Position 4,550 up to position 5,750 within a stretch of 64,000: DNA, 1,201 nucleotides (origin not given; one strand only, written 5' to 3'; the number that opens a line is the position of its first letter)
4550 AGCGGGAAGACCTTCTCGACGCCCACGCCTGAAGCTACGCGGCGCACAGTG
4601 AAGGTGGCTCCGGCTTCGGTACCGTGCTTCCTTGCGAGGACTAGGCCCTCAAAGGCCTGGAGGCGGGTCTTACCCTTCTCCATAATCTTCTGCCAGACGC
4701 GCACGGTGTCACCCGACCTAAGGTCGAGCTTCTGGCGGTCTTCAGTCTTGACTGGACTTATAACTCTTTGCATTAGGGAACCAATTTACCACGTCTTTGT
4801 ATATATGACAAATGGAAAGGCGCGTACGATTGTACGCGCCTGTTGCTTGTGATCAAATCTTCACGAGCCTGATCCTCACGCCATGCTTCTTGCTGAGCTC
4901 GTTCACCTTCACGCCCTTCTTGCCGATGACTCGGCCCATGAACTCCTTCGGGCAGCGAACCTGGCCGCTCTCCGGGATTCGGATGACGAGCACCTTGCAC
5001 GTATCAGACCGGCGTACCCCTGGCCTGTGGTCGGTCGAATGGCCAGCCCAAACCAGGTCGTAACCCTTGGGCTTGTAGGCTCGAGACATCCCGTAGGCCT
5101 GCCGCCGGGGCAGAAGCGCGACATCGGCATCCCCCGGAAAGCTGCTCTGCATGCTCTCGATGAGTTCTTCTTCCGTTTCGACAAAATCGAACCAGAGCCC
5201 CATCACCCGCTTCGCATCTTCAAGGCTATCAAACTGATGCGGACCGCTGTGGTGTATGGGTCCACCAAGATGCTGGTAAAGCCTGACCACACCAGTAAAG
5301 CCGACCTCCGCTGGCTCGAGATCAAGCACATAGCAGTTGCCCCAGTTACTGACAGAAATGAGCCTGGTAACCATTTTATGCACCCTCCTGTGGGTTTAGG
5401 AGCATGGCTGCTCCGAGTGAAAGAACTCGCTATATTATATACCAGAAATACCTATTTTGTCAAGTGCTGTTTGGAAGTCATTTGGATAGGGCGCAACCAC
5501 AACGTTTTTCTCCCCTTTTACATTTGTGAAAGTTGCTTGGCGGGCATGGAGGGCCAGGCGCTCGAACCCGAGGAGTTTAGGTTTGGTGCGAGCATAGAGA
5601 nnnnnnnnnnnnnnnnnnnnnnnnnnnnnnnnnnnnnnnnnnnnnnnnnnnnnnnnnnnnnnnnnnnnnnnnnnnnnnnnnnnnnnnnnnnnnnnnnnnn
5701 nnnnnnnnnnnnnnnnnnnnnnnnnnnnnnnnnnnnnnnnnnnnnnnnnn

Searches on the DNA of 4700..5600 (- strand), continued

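Call 94: search_with_rna_model(model_id=R1, sources=[L031, L032], max_evalue=10, filters=off, show_alignments=2)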
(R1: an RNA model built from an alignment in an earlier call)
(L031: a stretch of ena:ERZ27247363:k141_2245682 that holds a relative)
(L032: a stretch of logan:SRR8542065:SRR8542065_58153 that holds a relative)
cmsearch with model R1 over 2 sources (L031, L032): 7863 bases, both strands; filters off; matches with E-value up to 10: 16.
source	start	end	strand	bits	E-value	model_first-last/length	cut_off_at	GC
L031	5201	5230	+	9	0.35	1-47/47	no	0.37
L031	831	842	-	6.6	1.9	6-17/47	no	0.58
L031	5211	5226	-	5.9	3.1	1-47/47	no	0.38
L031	2966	3004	+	5.7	3.6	1-47/47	no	0.46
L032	175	213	+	5.7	3.6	1-47/47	no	0.46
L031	894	929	+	5.4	4.4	1-47/47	no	0.14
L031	5124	5148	-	5.3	4.7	1-47/47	no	0.24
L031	268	287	-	5.1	5.3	1-47/47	no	0.55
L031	6070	6095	-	5.1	5.6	1-47/47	no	0.08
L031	1711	1723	-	5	5.8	1-47/47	no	0.38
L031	6169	6194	-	4.8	6.5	1-47/47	no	0.42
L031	141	169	+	4.7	7.2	1-47/47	no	0.48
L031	5021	5039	+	4.6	7.5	1-47/47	no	0.47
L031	5828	5878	+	4.6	7.7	1-47/47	no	0.47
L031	4157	4167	+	4.3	9.8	1-47/47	no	0.27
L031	1391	1404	-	4.2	9.9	1-47/47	no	0.29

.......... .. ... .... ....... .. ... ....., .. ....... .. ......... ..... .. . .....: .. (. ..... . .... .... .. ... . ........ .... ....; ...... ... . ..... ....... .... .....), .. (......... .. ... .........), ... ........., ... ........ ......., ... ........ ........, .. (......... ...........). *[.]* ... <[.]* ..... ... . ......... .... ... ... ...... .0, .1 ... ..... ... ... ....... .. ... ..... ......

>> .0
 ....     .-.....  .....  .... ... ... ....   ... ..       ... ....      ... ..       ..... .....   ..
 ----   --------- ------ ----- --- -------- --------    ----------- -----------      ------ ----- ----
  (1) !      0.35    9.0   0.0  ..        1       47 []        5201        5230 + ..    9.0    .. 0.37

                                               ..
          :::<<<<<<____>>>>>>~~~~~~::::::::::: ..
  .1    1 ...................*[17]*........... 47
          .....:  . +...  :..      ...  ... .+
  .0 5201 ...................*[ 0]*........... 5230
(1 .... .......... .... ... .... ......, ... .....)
